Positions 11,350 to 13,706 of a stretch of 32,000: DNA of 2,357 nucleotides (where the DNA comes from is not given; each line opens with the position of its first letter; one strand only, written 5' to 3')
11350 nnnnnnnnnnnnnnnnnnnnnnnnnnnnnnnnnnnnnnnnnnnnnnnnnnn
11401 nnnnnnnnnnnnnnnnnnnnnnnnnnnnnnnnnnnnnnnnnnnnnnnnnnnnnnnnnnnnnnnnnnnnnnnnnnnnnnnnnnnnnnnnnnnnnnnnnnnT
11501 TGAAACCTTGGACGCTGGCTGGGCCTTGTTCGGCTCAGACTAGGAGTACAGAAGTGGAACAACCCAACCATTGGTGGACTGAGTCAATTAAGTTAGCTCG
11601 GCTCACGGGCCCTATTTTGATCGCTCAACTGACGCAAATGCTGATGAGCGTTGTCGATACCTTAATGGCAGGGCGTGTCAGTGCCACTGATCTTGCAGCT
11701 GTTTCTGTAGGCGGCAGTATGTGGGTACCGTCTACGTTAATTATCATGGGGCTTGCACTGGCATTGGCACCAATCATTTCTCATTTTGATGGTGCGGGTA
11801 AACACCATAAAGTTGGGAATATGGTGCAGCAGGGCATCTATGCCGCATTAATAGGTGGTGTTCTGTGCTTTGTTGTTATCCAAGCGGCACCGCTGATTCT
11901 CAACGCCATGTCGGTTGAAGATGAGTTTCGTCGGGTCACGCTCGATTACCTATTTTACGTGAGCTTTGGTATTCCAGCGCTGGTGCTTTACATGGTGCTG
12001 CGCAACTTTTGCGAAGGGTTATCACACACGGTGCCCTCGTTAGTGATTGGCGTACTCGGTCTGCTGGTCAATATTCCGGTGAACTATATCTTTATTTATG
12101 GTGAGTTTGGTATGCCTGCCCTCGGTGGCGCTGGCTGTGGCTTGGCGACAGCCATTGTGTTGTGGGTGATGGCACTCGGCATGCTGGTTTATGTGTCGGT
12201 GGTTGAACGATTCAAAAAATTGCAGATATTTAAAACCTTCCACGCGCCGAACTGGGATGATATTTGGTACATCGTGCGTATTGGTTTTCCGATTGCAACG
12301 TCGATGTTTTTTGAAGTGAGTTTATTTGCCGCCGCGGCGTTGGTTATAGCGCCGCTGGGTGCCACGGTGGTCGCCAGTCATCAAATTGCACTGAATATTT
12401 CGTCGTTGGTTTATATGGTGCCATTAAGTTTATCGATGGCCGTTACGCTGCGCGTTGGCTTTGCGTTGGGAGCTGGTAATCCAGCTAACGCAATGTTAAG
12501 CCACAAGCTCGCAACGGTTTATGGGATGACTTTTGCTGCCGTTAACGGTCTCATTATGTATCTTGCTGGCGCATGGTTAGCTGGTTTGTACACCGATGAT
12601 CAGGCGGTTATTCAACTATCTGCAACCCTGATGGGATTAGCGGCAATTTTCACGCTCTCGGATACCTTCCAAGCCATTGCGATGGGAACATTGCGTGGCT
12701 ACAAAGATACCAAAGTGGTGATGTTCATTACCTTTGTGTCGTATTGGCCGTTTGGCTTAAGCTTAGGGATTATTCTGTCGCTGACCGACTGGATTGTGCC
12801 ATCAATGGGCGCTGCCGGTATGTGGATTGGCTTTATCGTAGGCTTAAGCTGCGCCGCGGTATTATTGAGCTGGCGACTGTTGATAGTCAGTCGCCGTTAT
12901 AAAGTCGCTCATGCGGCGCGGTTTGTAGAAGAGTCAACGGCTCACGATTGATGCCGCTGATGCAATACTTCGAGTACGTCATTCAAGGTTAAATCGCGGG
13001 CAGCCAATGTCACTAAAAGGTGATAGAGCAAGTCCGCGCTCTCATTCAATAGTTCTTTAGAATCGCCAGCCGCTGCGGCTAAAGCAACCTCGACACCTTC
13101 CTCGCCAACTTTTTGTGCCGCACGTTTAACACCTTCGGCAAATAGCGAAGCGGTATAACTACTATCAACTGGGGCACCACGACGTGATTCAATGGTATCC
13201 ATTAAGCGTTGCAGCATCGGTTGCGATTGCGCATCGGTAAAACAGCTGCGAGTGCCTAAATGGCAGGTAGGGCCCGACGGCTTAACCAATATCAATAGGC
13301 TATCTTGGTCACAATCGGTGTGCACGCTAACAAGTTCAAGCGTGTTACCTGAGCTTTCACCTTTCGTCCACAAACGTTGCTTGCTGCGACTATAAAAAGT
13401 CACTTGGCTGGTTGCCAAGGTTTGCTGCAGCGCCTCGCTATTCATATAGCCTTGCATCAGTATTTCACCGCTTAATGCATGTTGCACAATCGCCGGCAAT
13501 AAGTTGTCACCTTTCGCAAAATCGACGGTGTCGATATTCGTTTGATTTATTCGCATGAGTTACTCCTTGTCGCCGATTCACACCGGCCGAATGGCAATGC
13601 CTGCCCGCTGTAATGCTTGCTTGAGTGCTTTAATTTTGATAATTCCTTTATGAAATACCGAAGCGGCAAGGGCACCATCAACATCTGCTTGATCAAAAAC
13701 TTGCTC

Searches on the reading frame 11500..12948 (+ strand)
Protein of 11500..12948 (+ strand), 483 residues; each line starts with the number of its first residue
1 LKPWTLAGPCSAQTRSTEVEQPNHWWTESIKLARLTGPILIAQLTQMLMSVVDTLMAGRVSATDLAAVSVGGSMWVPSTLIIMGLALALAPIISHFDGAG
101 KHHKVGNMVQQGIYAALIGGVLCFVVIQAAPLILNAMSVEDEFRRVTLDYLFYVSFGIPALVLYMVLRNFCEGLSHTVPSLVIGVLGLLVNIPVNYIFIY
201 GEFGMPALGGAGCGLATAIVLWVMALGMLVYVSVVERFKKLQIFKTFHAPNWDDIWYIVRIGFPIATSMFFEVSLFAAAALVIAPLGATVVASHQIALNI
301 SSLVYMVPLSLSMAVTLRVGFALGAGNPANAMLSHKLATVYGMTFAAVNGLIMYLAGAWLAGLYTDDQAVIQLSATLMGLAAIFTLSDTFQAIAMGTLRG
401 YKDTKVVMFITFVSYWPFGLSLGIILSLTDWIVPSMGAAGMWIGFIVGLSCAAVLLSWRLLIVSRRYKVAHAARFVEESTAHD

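Call 43: search_protein_families(library=pfam, proteins=[window:11500-12948:+], max_evalue=0.00001)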
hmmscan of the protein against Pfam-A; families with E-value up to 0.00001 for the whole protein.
window:11500-12948:+ (483 aa): 1 family
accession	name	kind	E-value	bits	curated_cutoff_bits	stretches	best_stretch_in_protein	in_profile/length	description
PF01554.23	MatE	-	1.4e-58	197.6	24.9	2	38-197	1-161/161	MatE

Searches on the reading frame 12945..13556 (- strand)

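Call 24: search_protein_families(library=pfam, proteins=[window:12945-13556:-], max_evalue=0.001)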
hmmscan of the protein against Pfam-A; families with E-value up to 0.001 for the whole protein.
window:12945-13556:- (204 aa): 2 families
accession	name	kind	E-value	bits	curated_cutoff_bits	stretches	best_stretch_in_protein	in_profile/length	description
PF01502.23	PRA-CH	-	2e-33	114.5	27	1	34-107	1-74/74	Phosphoribosyl-AMP cyclohydrolase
PF01503.22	PRA-PH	-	3.3e-21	75.9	21.3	1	116-202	2-86/86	Phosphoribosyl-ATP pyrophosphohydrolase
